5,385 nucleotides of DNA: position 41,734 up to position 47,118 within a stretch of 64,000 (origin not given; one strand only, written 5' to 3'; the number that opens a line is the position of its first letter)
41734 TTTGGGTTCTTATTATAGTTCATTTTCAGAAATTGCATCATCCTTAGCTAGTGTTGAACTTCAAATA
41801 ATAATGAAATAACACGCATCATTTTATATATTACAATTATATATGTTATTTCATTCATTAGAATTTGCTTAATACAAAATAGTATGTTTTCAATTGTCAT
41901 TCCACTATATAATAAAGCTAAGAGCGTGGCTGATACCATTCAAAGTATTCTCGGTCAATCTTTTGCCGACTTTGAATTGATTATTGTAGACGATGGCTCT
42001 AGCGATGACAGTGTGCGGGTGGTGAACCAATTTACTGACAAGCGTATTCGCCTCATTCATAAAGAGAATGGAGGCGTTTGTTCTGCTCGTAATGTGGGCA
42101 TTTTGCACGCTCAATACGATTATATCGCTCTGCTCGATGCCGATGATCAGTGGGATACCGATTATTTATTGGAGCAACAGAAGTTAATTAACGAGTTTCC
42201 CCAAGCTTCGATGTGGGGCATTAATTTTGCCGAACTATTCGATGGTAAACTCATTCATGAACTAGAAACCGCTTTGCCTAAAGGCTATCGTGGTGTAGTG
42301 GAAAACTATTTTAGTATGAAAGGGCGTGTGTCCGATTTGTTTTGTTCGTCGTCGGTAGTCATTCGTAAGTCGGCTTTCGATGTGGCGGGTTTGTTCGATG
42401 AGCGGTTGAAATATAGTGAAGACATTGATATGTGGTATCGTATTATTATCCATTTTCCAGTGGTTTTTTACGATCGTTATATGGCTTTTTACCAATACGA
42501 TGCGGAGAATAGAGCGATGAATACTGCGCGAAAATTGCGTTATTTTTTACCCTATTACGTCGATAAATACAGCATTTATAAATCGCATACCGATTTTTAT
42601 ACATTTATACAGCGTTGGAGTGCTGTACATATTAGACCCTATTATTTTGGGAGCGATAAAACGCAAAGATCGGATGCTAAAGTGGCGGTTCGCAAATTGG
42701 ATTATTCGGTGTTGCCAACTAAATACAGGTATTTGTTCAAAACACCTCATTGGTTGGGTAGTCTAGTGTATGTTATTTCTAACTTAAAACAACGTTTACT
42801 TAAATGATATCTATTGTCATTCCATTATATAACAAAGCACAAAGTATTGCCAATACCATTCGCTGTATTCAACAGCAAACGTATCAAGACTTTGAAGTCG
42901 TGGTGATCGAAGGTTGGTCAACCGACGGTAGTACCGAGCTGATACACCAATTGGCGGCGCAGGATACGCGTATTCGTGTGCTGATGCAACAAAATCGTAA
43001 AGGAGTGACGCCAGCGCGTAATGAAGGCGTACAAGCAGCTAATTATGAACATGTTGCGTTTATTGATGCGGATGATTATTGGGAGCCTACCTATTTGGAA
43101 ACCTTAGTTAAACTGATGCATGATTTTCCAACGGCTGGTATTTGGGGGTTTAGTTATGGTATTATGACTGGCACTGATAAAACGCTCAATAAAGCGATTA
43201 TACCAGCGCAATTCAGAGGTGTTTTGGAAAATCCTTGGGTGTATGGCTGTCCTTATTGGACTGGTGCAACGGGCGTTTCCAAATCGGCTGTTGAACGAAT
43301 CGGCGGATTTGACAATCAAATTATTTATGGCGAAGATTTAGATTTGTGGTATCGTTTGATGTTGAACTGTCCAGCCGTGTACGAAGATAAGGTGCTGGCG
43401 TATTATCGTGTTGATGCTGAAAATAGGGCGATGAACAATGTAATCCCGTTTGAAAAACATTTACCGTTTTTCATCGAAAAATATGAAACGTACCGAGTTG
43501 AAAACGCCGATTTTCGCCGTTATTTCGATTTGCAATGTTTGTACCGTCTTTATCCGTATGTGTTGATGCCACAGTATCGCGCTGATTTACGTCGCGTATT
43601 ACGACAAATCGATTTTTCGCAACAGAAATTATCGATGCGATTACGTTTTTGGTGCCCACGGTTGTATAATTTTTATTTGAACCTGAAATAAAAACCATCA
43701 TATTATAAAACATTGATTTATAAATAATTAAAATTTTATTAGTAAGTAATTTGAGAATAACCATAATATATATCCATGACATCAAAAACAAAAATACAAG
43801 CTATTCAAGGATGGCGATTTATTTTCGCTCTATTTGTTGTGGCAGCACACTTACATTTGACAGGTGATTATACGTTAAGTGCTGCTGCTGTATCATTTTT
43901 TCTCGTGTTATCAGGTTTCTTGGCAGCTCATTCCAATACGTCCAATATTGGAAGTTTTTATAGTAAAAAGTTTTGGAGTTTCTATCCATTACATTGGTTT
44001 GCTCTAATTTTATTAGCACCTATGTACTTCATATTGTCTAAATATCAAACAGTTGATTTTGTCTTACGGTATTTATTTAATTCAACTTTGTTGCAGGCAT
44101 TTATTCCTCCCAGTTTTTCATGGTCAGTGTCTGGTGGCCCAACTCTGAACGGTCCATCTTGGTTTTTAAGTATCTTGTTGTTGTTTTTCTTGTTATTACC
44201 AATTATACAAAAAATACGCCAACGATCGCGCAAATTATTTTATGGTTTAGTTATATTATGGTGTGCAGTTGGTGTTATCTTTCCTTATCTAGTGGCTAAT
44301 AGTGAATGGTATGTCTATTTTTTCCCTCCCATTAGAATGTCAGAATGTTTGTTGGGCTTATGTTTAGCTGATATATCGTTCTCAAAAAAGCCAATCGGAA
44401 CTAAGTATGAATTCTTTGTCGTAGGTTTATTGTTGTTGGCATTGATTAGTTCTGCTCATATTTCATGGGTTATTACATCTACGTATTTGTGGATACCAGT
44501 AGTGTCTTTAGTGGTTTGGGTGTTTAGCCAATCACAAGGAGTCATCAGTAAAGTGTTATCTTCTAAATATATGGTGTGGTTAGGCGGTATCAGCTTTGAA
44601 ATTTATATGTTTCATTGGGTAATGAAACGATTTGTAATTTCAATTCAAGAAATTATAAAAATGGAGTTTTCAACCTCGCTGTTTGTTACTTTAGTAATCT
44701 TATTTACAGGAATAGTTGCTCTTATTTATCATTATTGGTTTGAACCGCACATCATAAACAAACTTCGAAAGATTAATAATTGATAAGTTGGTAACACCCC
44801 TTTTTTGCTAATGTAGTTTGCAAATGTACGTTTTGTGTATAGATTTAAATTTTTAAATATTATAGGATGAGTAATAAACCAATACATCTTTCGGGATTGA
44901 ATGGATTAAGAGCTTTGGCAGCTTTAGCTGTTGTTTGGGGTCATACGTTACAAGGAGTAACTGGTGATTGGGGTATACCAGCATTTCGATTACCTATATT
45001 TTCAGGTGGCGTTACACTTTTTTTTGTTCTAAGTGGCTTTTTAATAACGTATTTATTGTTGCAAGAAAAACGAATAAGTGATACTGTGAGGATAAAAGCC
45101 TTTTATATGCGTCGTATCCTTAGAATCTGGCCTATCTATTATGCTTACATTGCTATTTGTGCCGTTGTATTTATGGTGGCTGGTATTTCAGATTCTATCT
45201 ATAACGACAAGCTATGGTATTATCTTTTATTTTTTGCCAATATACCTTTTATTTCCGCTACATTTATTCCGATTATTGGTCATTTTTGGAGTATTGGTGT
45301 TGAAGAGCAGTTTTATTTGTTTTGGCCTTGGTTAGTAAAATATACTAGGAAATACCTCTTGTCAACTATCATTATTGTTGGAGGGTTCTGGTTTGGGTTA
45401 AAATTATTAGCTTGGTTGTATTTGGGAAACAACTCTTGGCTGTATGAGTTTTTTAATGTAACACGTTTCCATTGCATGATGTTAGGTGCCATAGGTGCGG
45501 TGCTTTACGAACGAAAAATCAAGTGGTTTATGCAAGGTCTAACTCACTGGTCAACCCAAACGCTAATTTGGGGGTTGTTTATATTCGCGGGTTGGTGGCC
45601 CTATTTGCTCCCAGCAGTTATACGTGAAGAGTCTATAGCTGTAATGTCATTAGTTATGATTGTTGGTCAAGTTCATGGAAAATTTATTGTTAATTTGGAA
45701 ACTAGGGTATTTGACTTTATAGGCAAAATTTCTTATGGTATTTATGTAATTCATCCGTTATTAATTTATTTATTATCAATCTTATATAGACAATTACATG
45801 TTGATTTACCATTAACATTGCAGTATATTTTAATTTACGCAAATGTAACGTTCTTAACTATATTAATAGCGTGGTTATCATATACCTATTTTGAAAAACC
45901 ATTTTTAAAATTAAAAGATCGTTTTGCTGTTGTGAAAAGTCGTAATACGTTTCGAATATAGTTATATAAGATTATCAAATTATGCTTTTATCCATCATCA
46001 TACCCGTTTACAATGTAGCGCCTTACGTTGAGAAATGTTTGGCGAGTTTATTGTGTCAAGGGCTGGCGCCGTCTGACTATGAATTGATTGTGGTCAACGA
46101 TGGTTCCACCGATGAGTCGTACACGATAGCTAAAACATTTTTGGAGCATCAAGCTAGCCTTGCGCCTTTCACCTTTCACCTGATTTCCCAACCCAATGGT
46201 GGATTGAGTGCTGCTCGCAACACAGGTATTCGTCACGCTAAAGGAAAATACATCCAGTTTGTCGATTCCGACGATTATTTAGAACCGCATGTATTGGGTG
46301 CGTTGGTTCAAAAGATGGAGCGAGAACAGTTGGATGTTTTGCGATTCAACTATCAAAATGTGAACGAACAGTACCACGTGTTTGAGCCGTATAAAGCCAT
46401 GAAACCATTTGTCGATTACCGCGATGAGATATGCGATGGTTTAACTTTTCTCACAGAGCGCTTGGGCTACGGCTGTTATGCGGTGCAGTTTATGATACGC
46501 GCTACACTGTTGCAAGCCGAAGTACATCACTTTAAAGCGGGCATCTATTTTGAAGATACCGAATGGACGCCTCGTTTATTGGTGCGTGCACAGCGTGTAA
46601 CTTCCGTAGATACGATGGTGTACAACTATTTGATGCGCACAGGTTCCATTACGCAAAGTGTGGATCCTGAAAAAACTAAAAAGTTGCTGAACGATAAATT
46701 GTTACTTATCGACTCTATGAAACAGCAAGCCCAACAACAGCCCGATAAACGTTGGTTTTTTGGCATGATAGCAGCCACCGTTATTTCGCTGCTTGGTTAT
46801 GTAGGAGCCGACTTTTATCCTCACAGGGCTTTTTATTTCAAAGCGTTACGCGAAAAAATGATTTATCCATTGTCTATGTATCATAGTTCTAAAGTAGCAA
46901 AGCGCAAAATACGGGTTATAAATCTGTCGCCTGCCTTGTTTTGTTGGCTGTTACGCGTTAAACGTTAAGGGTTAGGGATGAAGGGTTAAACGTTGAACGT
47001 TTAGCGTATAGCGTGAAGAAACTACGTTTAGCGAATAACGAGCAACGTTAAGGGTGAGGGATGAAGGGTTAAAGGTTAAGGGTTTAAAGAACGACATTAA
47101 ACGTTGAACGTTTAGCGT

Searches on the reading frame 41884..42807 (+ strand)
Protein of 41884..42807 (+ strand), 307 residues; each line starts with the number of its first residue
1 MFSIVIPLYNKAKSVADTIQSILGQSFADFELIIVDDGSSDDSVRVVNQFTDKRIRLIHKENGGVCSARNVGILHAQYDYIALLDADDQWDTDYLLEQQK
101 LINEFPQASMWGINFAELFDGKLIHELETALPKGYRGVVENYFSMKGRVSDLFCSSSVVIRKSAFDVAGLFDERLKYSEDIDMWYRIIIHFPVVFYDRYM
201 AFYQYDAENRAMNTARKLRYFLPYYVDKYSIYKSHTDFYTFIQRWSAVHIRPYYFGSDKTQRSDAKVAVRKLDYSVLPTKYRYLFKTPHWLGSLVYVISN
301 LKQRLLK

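Call 19: search_protein_families(library=pfam, proteins=[window:41884-42807:+], max_evalue=0.001)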
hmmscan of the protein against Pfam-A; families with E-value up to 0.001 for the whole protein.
window:41884-42807:+ (307 aa): 3 families
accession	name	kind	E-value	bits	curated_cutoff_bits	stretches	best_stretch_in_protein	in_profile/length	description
PF00535.33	Glycos_transf_2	-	2.3e-31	109.4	23.3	1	3-129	1-130/168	Glycosyl transferase family 2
PF10111.15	Glyco_tranf_2_2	-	3.3e-20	73.2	27.3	1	3-222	1-232/276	Glycosyltransferase like family 2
PF13641.12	Glyco_tranf_2_3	-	3.3e-12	47.3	27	1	2-190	3-197/230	Glycosyltransferase like family 2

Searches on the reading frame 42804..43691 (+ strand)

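Call 19: search_protein_families(library=pfam, proteins=[window:42804-43691:+], max_evalue=0.001)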
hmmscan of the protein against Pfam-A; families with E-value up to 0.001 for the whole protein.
window:42804-43691:+ (295 aa): 4 families
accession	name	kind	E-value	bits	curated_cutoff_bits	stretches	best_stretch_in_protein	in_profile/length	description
PF00535.33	Glycos_transf_2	-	1.4e-31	110.1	23.3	1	3-129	1-127/168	Glycosyl transferase family 2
PF10111.15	Glyco_tranf_2_2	-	7.6e-19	68.7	27.3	1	3-105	1-106/276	Glycosyltransferase like family 2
PF13641.12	Glyco_tranf_2_3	-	2.7e-13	50.9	27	1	2-110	3-115/230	Glycosyltransferase like family 2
PF13632.12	Glyco_trans_2_3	-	5.5e-06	26.8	27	1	83-187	1-108/198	Glycosyl transferase family group 2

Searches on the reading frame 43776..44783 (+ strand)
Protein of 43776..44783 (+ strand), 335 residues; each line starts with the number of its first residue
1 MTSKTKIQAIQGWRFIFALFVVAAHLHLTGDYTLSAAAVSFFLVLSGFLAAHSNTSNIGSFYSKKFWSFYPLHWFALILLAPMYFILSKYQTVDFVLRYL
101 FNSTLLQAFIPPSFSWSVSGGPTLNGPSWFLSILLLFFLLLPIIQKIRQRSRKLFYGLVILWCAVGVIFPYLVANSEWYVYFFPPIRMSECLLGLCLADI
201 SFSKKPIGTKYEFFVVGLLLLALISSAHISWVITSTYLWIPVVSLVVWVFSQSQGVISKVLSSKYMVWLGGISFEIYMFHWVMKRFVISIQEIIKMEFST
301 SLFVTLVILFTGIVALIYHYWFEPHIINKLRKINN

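Call 19: search_protein_families(library=pfam, proteins=[window:43776-44783:+], max_evalue=0.001)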
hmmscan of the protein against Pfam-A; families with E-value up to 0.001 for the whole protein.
window:43776-44783:+ (335 aa): 1 family
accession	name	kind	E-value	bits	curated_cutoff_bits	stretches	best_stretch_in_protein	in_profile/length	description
PF01757.29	Acyl_transf_3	-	1.9e-22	80.2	31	1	8-317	2-323/326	Acyltransferase domain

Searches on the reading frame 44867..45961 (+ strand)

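Call 19: search_protein_families(library=pfam, proteins=[window:44867-45961:+], max_evalue=0.001)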
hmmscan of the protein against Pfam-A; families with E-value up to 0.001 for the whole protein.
window:44867-45961:+ (364 aa): 1 family
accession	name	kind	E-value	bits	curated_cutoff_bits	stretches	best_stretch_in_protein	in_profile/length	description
PF01757.29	Acyl_transf_3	-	2.2e-33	116.1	31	1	10-339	3-325/326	Acyltransferase domain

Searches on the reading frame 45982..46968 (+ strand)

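Call 48: search_protein_families(library=pfam, proteins=[window:45982-46968:+], max_evalue=0.001)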
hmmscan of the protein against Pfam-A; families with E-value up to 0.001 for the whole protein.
window:45982-46968:+ (328 aa): 3 families
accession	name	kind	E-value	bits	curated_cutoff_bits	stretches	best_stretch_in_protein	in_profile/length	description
PF00535.33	Glycos_transf_2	-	3e-34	118.8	23.3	1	4-139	1-130/168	Glycosyl transferase family 2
PF13641.12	Glyco_tranf_2_3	-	6.4e-12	46.4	27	1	3-235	3-220/230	Glycosyltransferase like family 2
PF10111.15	Glyco_tranf_2_2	-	7.8e-11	42.4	27.3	1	4-110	1-104/276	Glycosyltransferase like family 2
